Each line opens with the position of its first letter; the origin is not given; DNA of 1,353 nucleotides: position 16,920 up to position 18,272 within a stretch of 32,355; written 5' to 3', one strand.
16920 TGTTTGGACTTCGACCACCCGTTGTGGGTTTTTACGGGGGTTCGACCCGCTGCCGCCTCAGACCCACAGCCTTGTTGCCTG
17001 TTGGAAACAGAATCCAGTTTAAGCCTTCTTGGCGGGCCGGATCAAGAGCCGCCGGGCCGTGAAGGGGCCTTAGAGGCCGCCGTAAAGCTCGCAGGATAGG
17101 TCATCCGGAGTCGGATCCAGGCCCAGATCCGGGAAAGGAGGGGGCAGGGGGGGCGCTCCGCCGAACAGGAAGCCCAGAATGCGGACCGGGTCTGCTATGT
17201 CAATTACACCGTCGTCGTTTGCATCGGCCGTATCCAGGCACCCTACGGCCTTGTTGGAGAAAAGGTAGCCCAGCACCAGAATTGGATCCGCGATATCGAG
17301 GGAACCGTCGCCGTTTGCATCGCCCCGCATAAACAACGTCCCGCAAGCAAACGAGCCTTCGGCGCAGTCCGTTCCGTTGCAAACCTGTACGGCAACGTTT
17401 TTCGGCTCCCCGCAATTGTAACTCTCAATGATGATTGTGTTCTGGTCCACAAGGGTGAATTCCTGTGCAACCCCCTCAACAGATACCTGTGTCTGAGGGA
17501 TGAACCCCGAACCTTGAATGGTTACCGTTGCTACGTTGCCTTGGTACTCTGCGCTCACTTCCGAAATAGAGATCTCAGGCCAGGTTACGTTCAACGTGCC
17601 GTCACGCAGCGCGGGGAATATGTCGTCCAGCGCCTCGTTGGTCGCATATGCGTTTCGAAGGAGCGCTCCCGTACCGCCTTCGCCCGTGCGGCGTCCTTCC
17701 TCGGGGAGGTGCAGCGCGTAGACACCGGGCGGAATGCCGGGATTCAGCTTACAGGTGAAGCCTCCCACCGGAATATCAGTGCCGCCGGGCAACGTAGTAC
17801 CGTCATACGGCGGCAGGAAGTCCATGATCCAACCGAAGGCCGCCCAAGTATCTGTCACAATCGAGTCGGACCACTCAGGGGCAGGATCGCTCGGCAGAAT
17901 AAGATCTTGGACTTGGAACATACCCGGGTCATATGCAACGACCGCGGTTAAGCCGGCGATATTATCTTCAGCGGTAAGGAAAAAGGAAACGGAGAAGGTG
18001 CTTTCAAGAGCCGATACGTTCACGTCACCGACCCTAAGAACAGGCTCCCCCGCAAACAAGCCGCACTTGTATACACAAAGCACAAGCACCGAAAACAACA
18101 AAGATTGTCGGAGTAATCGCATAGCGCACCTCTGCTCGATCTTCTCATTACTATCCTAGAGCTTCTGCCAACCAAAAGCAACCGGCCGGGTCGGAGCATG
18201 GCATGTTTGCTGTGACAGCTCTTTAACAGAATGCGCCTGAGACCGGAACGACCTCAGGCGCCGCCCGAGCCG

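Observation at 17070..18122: One small protein carries both the cohesin-like and the dockerin-like module: a possible self-polymerising connector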

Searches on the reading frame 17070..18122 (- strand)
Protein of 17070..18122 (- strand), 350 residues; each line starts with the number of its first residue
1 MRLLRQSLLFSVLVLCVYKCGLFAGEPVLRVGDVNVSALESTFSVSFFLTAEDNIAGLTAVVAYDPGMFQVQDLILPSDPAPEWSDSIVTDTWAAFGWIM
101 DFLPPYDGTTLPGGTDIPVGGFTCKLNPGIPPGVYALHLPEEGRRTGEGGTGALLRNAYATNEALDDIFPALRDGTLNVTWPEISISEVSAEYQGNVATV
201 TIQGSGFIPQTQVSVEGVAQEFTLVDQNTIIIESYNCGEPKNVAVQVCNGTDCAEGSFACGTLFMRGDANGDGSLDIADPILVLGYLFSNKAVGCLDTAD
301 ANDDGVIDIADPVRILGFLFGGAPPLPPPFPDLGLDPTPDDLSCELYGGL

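Call 6: search_protein_families(library=pfam, proteins=[window:17070-18122:-], max_evalue=0.1)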
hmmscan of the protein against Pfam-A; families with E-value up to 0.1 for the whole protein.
window:17070-18122:- (350 aa): 4 families
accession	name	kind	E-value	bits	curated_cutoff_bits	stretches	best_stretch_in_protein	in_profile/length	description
PF01833.30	TIG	-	0.0071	16.8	20.9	1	190-247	10-68/84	IPT/TIG domain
PF00404.24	Dockerin_1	-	0.011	16.3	22.9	1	267-311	2-48/57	Dockerin type I domain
PF13202.12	EF-hand_5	-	0.021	14.7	25.9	0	263-277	4-18/25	EF hand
PF13499.12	EF-hand_7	-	0.078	13.8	30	0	262-309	6-59/67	EF-hand domain pair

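Call 7: search_protein_families(library=ncbifam, proteins=[window:17070-18122:-], max_evalue=1)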
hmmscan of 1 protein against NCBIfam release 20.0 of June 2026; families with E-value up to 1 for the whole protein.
window:17070-18122:- (350 aa): 2 families
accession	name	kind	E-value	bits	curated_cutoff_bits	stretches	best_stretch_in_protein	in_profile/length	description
NF058597.1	CoaZ_rpt_PGGG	domain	3e-07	30.4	30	1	185-251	7-75/88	choice-of-anchor Z repeating domain-containing protein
NF049990.1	CellobisidaseCelK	equivalog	0.072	11.2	1700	1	262-319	825-882/889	cellulose 1,4-beta-cellobiosidase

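Call 8: find_homologous_proteins(query=window:17070-18122:-, max_evalue=0.001)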
Query window:17070-18122:- (350 aa): 908 proteins with E <= 0.001 among 7861 candidates; the best 120 are listed.
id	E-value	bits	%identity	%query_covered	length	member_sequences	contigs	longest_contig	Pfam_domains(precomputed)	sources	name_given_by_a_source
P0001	1.2e-232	790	99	100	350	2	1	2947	-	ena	-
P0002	1.2e-127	444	59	93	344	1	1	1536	-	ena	-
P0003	4.4e-105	370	51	98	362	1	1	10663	-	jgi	-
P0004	3.3e-63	232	52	24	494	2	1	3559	PF00404.25,PF13499.13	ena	-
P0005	1.3e-61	227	47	28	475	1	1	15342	PF00404.25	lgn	-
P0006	2.2e-40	157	55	24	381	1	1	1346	PF00404.25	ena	-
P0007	9.5e-39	152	45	28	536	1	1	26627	PF00404.25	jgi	jgi:hypothetical protein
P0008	1.0e-36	145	56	24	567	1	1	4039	PF00404.25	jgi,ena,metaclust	metaclust:\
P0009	1.5e-36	144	55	24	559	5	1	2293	PF00404.25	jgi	jgi:hypothetical protein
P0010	3.3e-36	143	54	24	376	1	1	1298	PF00404.25,PF00963.25,PF13499.13,PF13202.13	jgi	jgi:hypothetical protein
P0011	7.2e-36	142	54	24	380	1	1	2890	PF00404.25,PF00963.25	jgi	jgi:hypothetical protein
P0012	1.1e-35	142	44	25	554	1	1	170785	PF00404.25,PF13499.13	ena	-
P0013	1.7e-35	141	60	23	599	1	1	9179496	PF00404.25,PF00963.25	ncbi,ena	-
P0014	2.0e-35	141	52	25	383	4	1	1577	PF00404.25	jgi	jgi:hypothetical protein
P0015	8.2e-35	139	51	27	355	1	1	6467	PF00404.25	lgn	-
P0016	1.2e-34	138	51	24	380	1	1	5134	PF00404.25,PF00963.25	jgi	jgi:hypothetical protein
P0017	2.6e-34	137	56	23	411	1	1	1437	PF00404.25,PF00963.25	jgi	jgi:hypothetical protein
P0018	3.8e-34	136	55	23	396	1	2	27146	PF00404.25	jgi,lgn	jgi:hypothetical protein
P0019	5.1e-34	136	47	24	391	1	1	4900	PF00404.25,PF00963.25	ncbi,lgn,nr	ncbi:MAG: hypothetical protein HY721_28580 [Planctomycetes bacterium]|nr:hypothetical protein [Planc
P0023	2.0e-33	134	45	23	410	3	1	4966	PF13405.13,PF00404.25,PF00036.39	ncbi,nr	ncbi:MAG TPA: dockerin type I domain-containing protein [Planctomycetota bacterium]|nr:dockerin type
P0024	2.7e-33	134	54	23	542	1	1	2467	PF00404.25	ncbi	-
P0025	4.0e-33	133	54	24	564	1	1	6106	PF00404.25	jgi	jgi:hypothetical protein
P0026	4.6e-33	133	54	24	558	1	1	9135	PF00404.25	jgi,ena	-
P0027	1.0e-32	132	52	24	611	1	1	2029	PF00404.25,PF00963.25,PF13499.13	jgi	jgi:hypothetical protein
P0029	2.0e-32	131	59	23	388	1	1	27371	PF00404.25,PF00963.25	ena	-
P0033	2.2e-31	127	56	25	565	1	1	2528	PF00404.25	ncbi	-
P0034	2.3e-31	127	54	23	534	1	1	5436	PF00404.25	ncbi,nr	ncbi:MAG: hypothetical protein HY721_26355 [Planctomycetes bacterium]|nr:hypothetical protein [Planc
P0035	2.6e-31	127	51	25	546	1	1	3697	PF00404.25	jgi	jgi:hypothetical protein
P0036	3.0e-31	127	54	24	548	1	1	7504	PF00404.25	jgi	jgi:hypothetical protein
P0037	4.1e-31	127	55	24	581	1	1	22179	PF00404.25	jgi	jgi:hypothetical protein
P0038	4.8e-31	126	45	25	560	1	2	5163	PF00404.25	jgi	jgi:hypothetical protein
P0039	5.7e-31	126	54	23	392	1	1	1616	PF00404.25,PF00963.25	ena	-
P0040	6.7e-31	126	54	24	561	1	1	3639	PF00404.25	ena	-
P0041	8.5e-31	125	51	25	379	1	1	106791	PF00404.25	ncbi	ncbi:MAG: dockerin type I repeat-containing protein [Planctomycetota bacterium]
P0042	1.2e-30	125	47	24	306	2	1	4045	PF00404.25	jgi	jgi:hypothetical protein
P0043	1.5e-30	125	54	24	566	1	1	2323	PF00404.25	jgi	-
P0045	2.1e-30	124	53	25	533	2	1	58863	PF00404.25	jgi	jgi:hypothetical protein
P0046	2.4e-30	124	55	23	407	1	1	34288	PF00404.25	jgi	jgi:hypothetical protein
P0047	3.9e-30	123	58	31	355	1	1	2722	PF01833.31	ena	-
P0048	4.2e-30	123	50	24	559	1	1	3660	PF00404.25,PF00963.25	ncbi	-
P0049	6.1e-30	123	48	26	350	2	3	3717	PF00404.25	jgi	-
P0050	6.5e-30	123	59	24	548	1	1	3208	PF00404.25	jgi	jgi:hypothetical protein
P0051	1.4e-29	121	48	23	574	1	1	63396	PF00404.25,PF00963.25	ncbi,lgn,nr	ncbi:MAG: hypothetical protein HY717_23150 [Planctomycetes bacterium]|nr:hypothetical protein [Planc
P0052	1.6e-29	121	57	24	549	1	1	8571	PF00404.25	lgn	-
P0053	2.9e-29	120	49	25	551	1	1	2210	PF00404.25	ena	-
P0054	4.3e-29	120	50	22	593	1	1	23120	PF00404.25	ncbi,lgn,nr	ncbi:MAG: dockerin type I repeat-containing protein [Planctomycetes bacterium]|nr:dockerin type I re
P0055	4.6e-29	120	48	26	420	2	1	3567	PF00404.25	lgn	-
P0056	4.9e-29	120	52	24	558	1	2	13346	PF00404.25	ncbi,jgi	-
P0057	8.3e-29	119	53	24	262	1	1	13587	PF00404.25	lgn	-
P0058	1.1e-28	119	50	25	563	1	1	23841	PF00404.25,PF13499.13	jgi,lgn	jgi:hypothetical protein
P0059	1.9e-28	118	53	24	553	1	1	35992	PF00404.25,PF00963.25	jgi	jgi:hypothetical protein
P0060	1.9e-28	118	46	23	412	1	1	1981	PF00404.25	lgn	-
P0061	3.0e-28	117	40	39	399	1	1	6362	PF00404.25,PF00963.25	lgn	-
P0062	3.1e-28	117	52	25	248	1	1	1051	PF00404.25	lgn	-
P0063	4.7e-28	116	49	23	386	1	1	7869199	PF00404.25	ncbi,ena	-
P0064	6.0e-28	116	50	25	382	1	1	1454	PF00404.25,PF00963.25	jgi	jgi:hypothetical protein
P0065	9.2e-28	115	49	25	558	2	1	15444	PF00404.25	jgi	jgi:hypothetical protein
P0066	1.1e-27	115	48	24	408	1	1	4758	PF00404.25,PF00963.25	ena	-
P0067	1.1e-27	115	52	24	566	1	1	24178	PF00404.25,PF00963.25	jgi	jgi:hypothetical protein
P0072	5.9e-27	113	43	32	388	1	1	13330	PF00404.25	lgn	-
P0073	6.4e-27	113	51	25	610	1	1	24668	PF00404.25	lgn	-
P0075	8.7e-27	112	48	25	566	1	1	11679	PF00404.25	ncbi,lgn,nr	ncbi:MAG: hypothetical protein JXA90_09450 [Planctomycetes bacterium]|nr:hypothetical protein [Planc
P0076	8.9e-27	112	49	22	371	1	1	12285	PF00404.25,PF13499.13,PF00036.39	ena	-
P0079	2.9e-26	111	52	24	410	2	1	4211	PF00404.25,PF00963.25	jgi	jgi:hypothetical protein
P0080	4.7e-26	110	53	25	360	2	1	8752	PF00404.25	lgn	-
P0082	6.8e-26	109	53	25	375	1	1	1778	PF00404.25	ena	-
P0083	7.1e-26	109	48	23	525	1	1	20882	PF00404.25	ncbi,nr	ncbi:MAG: hypothetical protein HY721_00620 [Planctomycetes bacterium]|nr:hypothetical protein [Planc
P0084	1.1e-25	109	45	24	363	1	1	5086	PF00404.25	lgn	-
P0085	1.2e-25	109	54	23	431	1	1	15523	-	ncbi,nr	ncbi:MAG: hypothetical protein JXP34_00245 [Planctomycetes bacterium]|nr:hypothetical protein [Planc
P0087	1.3e-25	108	53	24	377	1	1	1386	PF00404.25,PF00963.25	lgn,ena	-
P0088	1.3e-25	108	48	27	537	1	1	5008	PF00326.28,PF00404.25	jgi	jgi:predicted esterase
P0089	1.5e-25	108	52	23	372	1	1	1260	PF00404.25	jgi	jgi:hypothetical protein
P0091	2.7e-25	107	44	24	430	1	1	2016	PF00404.25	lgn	-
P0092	2.9e-25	107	45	24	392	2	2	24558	PF00404.25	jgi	jgi:hypothetical protein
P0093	3.1e-25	107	54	24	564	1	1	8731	PF00404.25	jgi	jgi:hypothetical protein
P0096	6.7e-25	106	44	24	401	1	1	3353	PF00404.25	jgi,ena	-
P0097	7.2e-25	106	50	17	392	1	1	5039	PF00404.25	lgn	-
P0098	7.2e-25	106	51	23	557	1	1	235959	PF00404.25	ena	-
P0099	7.9e-25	106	52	25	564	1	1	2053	PF00404.25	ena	-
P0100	1.0e-24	105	45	22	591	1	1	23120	PF00404.25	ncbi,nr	ncbi:MAG: dockerin type I repeat-containing protein [Planctomycetes bacterium]|nr:dockerin type I re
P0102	1.1e-24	105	54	24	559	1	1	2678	PF00404.25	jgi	jgi:hypothetical protein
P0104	1.3e-24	105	55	23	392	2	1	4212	PF00404.25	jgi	jgi:hypothetical protein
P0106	1.4e-24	105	49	24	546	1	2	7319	PF00404.25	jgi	jgi:hypothetical protein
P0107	2.0e-24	105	40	46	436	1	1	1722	PF01833.31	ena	-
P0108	2.4e-24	104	51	24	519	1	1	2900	PF00404.25,PF00963.25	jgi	jgi:hypothetical protein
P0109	4.5e-24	103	43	43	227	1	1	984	PF01833.31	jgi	jgi:hypothetical protein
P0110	6.0e-24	103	57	24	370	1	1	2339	PF00404.25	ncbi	-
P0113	7.9e-24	103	59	23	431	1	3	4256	-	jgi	-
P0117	1.7e-23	101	53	25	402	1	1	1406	PF00404.25,PF00963.25,PF13499.13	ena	-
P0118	1.8e-23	101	53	23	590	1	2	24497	-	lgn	-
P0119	2.0e-23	101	55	23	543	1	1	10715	PF00404.25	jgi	jgi:hypothetical protein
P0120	2.5e-23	101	29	99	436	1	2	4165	PF01833.31,PF20144.6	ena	-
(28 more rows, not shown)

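Call 9: search_solved_structures(query=window:17070-18122:-, max_evalue=10, show_alignments=3)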
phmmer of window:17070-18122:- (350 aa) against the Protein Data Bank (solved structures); distinct sequences matched with E-value up to 10: 19.
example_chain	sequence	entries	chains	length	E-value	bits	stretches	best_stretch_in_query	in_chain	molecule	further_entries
2y3n_B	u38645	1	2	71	0.00015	24.2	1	265-321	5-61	CELLULOSOMAL FAMILY-48 PROCESSIVE GLYCOSIDE HYDROLASE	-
5lxv_B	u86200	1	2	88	0.0059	19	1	265-327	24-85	Carbohydrate-binding protein WP_009985128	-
3ul4_B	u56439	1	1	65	0.0068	18.8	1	264-321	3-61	Cellulosome enzyme, dockerin type I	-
2mte_A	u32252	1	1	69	0.15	14.3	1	265-312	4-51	Cellulose 1,4-beta-cellobiosidase (reducing end) CelS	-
1daq_A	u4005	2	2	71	0.16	14.3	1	265-312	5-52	ENDOGLUCANASE SS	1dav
4zcu_A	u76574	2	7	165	0.16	14.2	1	260-316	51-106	Calcium-binding mitochondrial carrier protein SCaMC-1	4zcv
4n5x_A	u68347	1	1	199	0.27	13.5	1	259-316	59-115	Calcium-binding mitochondrial carrier protein SCaMC-1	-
5m2o_B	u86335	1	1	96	0.38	13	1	256-316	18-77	Group I Dockerin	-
8x39_A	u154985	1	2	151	0.4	12.9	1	262-327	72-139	Serine protease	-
2jnx_A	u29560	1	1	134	0.41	12.9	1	252-310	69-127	Calcium binding protein 2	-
8x3a_A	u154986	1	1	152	0.41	12.9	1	262-327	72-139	Serine protease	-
3h0g_C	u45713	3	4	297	0.53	12.5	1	214-299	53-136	DNA-directed RNA polymerase II subunit RPB3 | RNA polymerase II subunit Rpb3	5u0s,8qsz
5m2s_B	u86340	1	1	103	0.55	12.5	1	255-289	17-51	Doc8: Type I dockerin repeat domain from family 9 glycoside hydrolase WP_009982745[Ruminoc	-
2x0s_A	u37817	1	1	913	0.88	11.8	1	164-230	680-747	PYRUVATE PHOSPHATE DIKINASE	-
4uyq_B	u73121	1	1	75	0.9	11.8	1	264-321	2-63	Cellulosomal scaffoldin adaptor protein B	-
4uyp_B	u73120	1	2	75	0.94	11.7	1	264-322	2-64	Cellulosomal scaffoldin adaptor protein B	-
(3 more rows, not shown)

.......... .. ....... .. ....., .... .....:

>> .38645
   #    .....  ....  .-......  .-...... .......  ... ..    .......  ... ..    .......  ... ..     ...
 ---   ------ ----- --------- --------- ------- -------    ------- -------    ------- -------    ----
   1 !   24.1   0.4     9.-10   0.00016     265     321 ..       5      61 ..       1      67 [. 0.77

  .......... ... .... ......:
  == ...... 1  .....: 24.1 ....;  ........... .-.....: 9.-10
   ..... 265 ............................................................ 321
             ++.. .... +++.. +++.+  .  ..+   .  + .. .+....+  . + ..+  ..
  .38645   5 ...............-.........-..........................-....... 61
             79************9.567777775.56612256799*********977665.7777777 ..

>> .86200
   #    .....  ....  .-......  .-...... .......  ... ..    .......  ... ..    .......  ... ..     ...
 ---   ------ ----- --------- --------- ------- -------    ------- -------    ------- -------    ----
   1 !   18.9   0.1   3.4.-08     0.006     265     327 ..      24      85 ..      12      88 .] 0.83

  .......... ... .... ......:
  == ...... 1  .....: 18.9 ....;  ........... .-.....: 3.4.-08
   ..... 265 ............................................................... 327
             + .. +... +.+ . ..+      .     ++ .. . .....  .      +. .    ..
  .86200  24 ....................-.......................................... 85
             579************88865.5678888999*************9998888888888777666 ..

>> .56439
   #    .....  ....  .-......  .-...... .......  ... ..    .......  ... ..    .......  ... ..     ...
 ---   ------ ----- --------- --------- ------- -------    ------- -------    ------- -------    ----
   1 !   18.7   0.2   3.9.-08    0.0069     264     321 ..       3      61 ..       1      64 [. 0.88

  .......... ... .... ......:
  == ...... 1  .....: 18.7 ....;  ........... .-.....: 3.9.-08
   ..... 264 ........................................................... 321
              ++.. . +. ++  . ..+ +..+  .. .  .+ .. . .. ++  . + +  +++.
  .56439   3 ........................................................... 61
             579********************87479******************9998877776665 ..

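Call 14: search_protein_families(library=pfam, proteins=[P0002, P0003, P0120, P0118, P0085, P0113, P0035, P0087, P0058, P0010], max_evalue=0.1)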
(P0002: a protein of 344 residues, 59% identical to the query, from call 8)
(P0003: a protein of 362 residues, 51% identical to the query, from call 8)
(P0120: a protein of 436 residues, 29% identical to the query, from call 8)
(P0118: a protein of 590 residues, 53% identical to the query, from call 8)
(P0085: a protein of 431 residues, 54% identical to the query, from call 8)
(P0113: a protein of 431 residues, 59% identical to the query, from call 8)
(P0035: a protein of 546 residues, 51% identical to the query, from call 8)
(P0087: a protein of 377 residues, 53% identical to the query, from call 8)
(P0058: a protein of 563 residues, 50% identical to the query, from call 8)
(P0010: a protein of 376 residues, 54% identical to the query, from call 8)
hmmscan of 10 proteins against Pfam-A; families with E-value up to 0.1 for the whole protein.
P0002 (344 aa): 1 family
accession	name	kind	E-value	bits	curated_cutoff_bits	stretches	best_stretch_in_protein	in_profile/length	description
PF00404.24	Dockerin_1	-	0.00041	20.9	22.9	1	261-305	2-48/57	Dockerin type I domain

P0003 (362 aa): 2 families
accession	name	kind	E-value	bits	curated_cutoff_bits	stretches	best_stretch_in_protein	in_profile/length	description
PF01833.30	TIG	-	7.8e-05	23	20.9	1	199-251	3-60/84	IPT/TIG domain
PF00404.24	Dockerin_1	-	9.5e-05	23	22.9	1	280-327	2-51/57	Dockerin type I domain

P0120 (436 aa): 5 families
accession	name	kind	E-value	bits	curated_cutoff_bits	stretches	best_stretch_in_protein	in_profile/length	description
PF01833.30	TIG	-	3.1e-30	104.4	20.9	2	174-254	1-84/84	IPT/TIG domain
PF20144.5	TIG_SUH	-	3.1e-07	30.9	24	1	269-316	13-57/94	TIG domain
PF00404.24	Dockerin_1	-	0.00014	22.4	22.9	1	349-396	2-50/57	Dockerin type I domain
PF00036.39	EF-hand_1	-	0.011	15.7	25.4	0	383-399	10-26/29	EF hand domain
PF13405.12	EF-hand_6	-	0.018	15.2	25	0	383-400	10-27/30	EF-hand domain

P0118 (590 aa): 1 family
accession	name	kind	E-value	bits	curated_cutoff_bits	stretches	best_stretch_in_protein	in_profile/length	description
PF00404.24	Dockerin_1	-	0.00014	22.4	22.9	1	500-547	2-50/57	Dockerin type I domain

P0085 (431 aa): 1 family
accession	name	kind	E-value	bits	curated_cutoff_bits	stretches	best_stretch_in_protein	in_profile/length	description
PF00404.24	Dockerin_1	-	0.036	14.7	22.9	1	352-402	2-54/57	Dockerin type I domain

P0113 (431 aa): 0 families

P0035 (546 aa): 3 families
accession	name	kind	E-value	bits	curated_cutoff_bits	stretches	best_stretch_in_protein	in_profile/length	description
PF00404.24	Dockerin_1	-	3.1e-10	40.5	22.9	2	33-83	2-52/57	Dockerin type I domain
PF00963.24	Cohesin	-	0.00011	22.9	24.1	1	315-432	4-124/139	Cohesin domain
PF13405.12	EF-hand_6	-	0.075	13.3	25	0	493-514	6-27/30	EF-hand domain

P0087 (377 aa): 3 families
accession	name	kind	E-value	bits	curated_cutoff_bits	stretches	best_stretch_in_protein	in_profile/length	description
PF00963.24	Cohesin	-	5.3e-08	33.6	24.1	1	124-252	3-123/139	Cohesin domain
PF00404.24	Dockerin_1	-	1.9e-07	31.6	22.9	1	27-67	2-43/57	Dockerin type I domain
PF13499.12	EF-hand_7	-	0.0068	17.2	30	0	59-98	10-32/67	EF-hand domain pair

P0058 (563 aa): 4 families
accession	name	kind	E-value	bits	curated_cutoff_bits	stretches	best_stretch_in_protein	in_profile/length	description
PF00404.24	Dockerin_1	-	2.3e-10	40.9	22.9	2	39-91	2-55/57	Dockerin type I domain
PF13499.12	EF-hand_7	-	9.5e-07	29.5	30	0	40-84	12-61/67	EF-hand domain pair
PF13405.12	EF-hand_6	-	7.9e-05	22.5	25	0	36-58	6-28/30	EF-hand domain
PF13202.12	EF-hand_5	-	0.0017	18.2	25.9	0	508-522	4-18/25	EF hand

P0010 (376 aa): 6 families
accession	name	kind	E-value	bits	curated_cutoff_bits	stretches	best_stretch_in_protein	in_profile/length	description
PF00404.24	Dockerin_1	-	4.9e-15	55.9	22.9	2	40-93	2-56/57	Dockerin type I domain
PF00963.24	Cohesin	-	5.7e-08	33.5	24.1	1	133-179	3-51/139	Cohesin domain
PF13499.12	EF-hand_7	-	2.8e-05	24.8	30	0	37-89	8-65/67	EF-hand domain pair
PF00036.39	EF-hand_1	-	0.00095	19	25.4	0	293-308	5-20/29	EF hand domain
PF13202.12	EF-hand_5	-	0.006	16.4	25.9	0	293-307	4-18/25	EF hand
PF13405.12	EF-hand_6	-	0.012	15.7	25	0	292-308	4-20/30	EF-hand domain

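Call 28: predict_structure(alignment_id=A1)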
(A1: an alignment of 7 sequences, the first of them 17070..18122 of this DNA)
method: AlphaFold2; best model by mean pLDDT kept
length: 350 residues; sequences in the alignment: 7
mean_pLDDT: 79.6   pTM: 0.62
mean pLDDT of the five models: 79.6, 78.1, 76.7, 74.7, 51.4
residues with pLDDT >= 90: 143; 70-90: 111; 50-70: 77; < 50: 19
segments of 3 or more residues with pLDDT < 50: 18-23, 337-339, 341-350
pLDDT, mean of each block of 10 residues (from residue 1): 58 53 71 93 95 93 91 93 92 91 76 92 93 93 66 83 83 96 93 80 93 88 88 80 89 89 63 75 79 61 76 79 54 52 39
secondary structure, 60 per line:
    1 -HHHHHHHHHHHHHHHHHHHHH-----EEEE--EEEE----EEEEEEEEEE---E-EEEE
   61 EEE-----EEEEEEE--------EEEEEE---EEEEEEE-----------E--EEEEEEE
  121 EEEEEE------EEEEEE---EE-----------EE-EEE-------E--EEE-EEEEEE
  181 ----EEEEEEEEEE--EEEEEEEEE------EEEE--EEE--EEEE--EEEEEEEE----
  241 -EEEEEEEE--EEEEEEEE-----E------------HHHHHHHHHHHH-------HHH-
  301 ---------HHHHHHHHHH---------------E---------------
elements in order: H2-22 E28-31 E34-37 E42-51 E57-63 E69-75 E84-89 E93-99 E114-126 E133-138 E158-160 E171-173 E175-180 E185-194 E197-205 E212-215 E218-220 E223-226 E229-236 E242-249 E252-259 H278-289 H310-319
